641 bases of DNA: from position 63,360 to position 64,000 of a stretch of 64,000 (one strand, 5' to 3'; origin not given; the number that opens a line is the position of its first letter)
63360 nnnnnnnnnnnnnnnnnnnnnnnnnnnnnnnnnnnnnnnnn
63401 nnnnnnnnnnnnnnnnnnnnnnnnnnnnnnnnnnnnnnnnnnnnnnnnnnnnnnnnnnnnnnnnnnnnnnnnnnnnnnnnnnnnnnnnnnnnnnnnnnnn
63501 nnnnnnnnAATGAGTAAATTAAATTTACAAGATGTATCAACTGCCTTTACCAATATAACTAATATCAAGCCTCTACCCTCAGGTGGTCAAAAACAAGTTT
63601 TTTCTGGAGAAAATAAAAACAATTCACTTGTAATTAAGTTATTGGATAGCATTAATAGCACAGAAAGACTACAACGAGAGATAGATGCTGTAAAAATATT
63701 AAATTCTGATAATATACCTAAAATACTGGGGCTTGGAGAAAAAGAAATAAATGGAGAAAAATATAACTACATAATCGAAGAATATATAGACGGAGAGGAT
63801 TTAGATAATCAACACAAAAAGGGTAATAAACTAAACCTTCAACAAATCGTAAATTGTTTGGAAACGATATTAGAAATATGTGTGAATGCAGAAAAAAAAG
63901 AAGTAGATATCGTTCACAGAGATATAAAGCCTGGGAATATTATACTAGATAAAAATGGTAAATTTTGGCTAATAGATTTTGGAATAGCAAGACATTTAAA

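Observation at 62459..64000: Divergent XRE regulator with a nuclease-like + Hanks kinase operon at the window edge (candidate defence or abortive-infection module)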

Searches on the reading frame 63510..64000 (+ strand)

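Call 5: search_protein_families(library=pfam, proteins=[window:63510-64000:+], max_evalue=1)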
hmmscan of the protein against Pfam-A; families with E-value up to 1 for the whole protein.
window:63510-64000:+ (163 aa): 13 families
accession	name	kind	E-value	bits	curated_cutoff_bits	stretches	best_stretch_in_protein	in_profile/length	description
PF00069.31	Pkinase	-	3.9e-17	62.9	31.7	1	22-162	7-147/263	Protein kinase domain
PF07714.23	PK_Tyr_Ser-Thr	-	5.6e-12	46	23.1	1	28-163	13-152/258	Protein tyrosine and serine/threonine kinase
PF03109.22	ABC1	-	3.5e-09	36.6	22.9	1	86-162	143-216/244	ABC1 atypical kinase-like domain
PF01636.29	APH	-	7.7e-09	36.1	23.2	2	130-161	166-198/239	Phosphotransferase enzyme family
PF01633.27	Choline_kinase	-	0.00011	22.1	29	1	101-157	134-188/300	Choline/ethanolamine kinase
PF12330.14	Haspin_kinase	-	0.00017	21.2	25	1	95-161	193-254/364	Haspin like kinase domain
PF01163.29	RIO1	-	0.00034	20.7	22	1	84-158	79-149/187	RIO domain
PF06293.20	Kdo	-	0.00045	20.1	21.3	1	51-158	55-167/207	Lipopolysaccharide kinase (Kdo/WaaP) family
PF03881.20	Fructosamin_kin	-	0.0019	18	22.4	1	6-106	9-109/288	Fructosamine kinase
PF19974.5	TCAD9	-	0.0044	16.7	40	1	117-157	284-321/429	Ternary complex associated domain 9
PF14531.12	Kinase-like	-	0.013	15.2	25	1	107-158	139-190/289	Kinase-like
PF18881.5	DUF5646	-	0.066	13.6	27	1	64-100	30-65/69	Family of unknown function (DUF5646)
PF17667.7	Pkinase_fungal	-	0.074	12.2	24.1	1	129-162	300-341/387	Fungal protein kinase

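Call 6: search_protein_families(library=padloc, proteins=[window:63510-64000:+], max_evalue=1)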
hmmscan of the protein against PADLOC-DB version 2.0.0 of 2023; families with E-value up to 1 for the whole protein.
window:63510-64000:+ (163 aa): 35 families (the best 25 are shown)
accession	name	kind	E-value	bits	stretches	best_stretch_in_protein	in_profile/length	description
PDLC04058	PD-T4-6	-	1.2e-27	95.1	1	18-160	15-163/460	-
PDLC04056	PD-T4-6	-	1.9e-25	87.9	1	20-161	11-154/415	-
PDLC04047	PD-T4-6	-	2.9e-25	87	1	10-160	6-158/327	-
PDLC04042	PD-T4-6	-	1.3e-24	85.4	1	21-162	16-158/292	-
PDLC04138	mad6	-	1.6e-24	84.8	1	3-163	40-203/659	mads_6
PDLC04063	PD-T4-6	-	2e-24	84.3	1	20-161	22-169/564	-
PDLC04061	PD-T4-6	-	3.5e-24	84.2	1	47-163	56-170/510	-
PDLC04059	PD-T4-6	-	2.6e-23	80.8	1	24-160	16-158/433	-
PDLC04046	PD-T4-6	-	4.4e-23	80.1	1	20-160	19-165/427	-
PDLC04049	PD-T4-6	-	4.4e-23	79.8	1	19-160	16-163/442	-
PDLC04044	PD-T4-6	-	4.1e-21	73.5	1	19-162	37-188/372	-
PDLC04060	PD-T4-6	-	4.8e-21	73.2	1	42-161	43-156/486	-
PDLC04048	PD-T4-6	-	2e-20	71.5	1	40-162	39-160/354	-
PDLC04053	PD-T4-6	-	5.4e-19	66.8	1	19-162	14-160/311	-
PDLC04051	PD-T4-6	-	1.5e-18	65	1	19-162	37-186/476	-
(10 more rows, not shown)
